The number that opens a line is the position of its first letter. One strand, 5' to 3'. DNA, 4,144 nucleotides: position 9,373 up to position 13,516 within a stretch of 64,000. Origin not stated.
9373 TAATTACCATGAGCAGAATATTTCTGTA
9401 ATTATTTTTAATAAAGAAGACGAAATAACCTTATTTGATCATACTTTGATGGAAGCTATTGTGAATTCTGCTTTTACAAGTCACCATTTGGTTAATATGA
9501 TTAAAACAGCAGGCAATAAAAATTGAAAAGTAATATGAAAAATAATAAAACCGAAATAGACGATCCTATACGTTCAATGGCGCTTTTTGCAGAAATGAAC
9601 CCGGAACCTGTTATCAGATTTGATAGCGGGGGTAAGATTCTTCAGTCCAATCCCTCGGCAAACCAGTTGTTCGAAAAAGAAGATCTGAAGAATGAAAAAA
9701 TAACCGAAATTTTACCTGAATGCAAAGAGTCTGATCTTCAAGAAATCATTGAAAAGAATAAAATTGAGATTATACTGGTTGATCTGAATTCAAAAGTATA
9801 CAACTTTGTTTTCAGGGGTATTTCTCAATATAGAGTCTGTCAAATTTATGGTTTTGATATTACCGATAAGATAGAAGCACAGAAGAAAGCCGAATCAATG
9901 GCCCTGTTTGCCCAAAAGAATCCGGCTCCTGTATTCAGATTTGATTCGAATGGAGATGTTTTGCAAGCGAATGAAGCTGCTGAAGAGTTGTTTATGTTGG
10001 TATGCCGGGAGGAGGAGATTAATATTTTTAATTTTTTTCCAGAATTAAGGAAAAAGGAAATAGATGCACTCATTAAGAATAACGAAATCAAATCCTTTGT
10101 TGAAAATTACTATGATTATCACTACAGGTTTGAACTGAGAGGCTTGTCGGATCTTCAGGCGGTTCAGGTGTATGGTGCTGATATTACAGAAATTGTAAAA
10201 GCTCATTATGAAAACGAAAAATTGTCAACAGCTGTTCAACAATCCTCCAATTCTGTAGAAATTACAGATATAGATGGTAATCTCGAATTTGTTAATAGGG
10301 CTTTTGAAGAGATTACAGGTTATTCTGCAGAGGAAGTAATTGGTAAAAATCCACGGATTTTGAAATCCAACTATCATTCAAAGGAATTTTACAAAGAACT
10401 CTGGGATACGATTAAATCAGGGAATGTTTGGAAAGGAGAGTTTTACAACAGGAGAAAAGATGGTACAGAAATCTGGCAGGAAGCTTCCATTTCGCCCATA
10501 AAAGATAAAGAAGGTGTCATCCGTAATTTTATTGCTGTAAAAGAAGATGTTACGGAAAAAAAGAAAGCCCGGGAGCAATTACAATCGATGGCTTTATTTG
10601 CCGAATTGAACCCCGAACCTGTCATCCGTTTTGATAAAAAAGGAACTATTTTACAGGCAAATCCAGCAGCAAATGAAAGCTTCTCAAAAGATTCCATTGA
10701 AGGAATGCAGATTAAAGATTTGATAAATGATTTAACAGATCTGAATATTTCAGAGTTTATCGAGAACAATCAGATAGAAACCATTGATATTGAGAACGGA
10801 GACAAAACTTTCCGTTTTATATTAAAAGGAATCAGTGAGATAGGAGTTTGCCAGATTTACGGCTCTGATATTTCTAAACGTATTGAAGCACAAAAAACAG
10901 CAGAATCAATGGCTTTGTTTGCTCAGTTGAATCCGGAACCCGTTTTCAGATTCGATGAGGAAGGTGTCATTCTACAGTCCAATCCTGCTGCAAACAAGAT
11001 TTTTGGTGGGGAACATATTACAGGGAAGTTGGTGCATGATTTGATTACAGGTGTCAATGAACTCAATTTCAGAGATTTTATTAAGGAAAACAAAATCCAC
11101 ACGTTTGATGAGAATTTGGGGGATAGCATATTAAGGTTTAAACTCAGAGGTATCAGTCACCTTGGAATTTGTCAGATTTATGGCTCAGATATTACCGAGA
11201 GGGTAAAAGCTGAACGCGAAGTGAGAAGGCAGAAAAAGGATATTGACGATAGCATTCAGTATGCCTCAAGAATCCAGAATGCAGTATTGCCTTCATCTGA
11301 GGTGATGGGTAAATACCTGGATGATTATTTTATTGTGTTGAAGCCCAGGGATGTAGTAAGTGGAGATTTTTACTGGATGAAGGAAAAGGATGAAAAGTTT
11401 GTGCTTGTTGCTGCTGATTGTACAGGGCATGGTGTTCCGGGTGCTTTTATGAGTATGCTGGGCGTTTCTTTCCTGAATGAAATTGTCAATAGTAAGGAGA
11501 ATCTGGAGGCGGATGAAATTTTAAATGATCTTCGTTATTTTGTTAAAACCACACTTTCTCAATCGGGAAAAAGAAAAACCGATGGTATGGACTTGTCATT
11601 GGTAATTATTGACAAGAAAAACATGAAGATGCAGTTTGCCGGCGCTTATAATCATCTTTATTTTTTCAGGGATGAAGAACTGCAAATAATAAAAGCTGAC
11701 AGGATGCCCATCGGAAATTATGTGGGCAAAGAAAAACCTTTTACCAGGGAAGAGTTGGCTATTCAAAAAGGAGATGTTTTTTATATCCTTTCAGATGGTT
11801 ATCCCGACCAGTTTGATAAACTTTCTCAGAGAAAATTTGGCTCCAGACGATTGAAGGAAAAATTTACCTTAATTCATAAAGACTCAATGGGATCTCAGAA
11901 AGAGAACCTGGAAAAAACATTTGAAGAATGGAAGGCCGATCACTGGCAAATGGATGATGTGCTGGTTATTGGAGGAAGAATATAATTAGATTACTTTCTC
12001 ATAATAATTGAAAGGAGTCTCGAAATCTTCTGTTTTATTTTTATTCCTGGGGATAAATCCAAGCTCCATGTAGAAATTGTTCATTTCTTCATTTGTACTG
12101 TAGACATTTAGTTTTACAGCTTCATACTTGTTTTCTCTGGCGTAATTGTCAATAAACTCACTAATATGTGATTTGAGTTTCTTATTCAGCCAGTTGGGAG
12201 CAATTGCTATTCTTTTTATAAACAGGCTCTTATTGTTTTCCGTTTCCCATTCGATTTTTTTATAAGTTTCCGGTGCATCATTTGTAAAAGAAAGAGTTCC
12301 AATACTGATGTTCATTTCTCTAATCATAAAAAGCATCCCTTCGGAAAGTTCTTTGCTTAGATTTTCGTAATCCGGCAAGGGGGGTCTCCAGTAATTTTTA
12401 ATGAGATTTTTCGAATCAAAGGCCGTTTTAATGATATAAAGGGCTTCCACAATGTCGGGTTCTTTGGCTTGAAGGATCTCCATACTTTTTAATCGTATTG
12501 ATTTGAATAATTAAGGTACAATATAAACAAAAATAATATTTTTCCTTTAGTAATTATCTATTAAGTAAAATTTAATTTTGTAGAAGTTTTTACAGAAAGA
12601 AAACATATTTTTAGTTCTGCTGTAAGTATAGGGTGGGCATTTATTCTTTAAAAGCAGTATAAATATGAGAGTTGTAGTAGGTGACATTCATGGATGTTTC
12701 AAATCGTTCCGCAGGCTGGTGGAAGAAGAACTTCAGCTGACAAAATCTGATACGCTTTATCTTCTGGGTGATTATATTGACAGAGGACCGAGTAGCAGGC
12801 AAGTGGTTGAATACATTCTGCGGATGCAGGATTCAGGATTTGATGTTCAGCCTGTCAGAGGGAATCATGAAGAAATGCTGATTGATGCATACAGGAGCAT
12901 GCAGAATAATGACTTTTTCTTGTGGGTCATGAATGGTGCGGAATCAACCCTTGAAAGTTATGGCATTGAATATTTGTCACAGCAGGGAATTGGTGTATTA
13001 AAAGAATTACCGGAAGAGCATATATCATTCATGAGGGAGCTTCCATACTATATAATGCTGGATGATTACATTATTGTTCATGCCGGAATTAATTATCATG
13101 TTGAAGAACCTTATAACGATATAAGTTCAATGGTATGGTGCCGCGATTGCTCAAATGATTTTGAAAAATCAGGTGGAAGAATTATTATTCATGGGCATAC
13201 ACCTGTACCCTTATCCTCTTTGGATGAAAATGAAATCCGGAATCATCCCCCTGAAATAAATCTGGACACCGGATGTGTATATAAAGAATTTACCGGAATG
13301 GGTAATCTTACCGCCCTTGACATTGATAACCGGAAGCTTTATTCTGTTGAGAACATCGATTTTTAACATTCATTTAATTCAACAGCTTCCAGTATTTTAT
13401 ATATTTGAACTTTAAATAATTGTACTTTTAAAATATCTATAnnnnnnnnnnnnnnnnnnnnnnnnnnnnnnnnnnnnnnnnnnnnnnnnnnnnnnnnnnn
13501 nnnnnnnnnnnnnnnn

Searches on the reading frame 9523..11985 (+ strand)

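Call 14: search_protein_families(library=pfam, proteins=[window:9523-11985:+], max_evalue=0.00001)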
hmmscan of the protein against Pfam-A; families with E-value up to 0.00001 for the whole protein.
window:9523-11985:+ (820 aa): 7 families
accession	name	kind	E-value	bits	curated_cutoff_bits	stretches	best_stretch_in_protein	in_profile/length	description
PF13426.13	PAS_9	-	6.4e-36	123.2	27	1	244-345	3-103/103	PAS domain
PF00989.32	PAS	-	2.5e-31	108.4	22.6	1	233-342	2-112/113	PAS fold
PF13188.13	PAS_8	-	1.2e-24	85.8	21.8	0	232-274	1-44/65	PAS domain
PF08448.16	PAS_4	-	1.2e-20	74.2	23.1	1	240-347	3-109/110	PAS fold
PF07228.17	SpoIIE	-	2.2e-15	57.5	25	1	623-816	2-187/192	Stage II sporulation protein E (SpoIIE)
PF08447.18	PAS_3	-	5.5e-15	55.8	25.6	1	256-339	3-88/89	PAS fold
PF17765.7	MLTR_LBD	-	6.5e-06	26.7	26.3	0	127-159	7-39/168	MmyB-like transcription regulator ligand binding domain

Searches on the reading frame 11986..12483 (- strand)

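Call 14: search_protein_families(library=pfam, proteins=[window:11986-12483:-], max_evalue=0.00001)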
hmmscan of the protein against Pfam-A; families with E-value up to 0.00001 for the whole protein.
window:11986-12483:- (165 aa): 0 families

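Call 55: search_protein_families(library=pfam, proteins=[window:11986-12483:-], max_evalue=0.01)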
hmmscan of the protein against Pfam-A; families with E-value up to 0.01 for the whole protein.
window:11986-12483:- (165 aa): 3 families
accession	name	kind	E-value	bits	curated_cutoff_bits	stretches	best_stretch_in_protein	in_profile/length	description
PF00583.31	Acetyltransf_1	-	1.5e-05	25.7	20.7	1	44-143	25-116/116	Acetyltransferase (GNAT) family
PF13673.13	Acetyltransf_10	-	0.0019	18.6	23.6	1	84-152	52-116/128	Acetyltransferase (GNAT) domain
PF13508.13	Acetyltransf_7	-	0.0093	16.8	27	0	74-144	28-83/84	Acetyltransferase (GNAT) domain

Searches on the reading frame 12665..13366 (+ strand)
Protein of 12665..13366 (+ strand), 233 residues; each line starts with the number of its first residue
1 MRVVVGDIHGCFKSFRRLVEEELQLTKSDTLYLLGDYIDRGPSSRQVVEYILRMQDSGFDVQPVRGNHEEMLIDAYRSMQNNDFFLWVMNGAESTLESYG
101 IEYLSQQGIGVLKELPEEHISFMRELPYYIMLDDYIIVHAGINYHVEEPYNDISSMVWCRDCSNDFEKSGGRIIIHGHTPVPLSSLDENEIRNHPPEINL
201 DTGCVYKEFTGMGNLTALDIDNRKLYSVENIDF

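Call 14: search_protein_families(library=pfam, proteins=[window:12665-13366:+], max_evalue=0.00001)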
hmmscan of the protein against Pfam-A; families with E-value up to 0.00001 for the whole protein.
window:12665-13366:+ (233 aa): 1 family
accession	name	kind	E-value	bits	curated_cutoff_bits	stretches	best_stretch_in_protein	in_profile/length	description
PF00149.33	Metallophos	-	4e-17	63.7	21.5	1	3-182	4-191/191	Calcineurin-like phosphoesterase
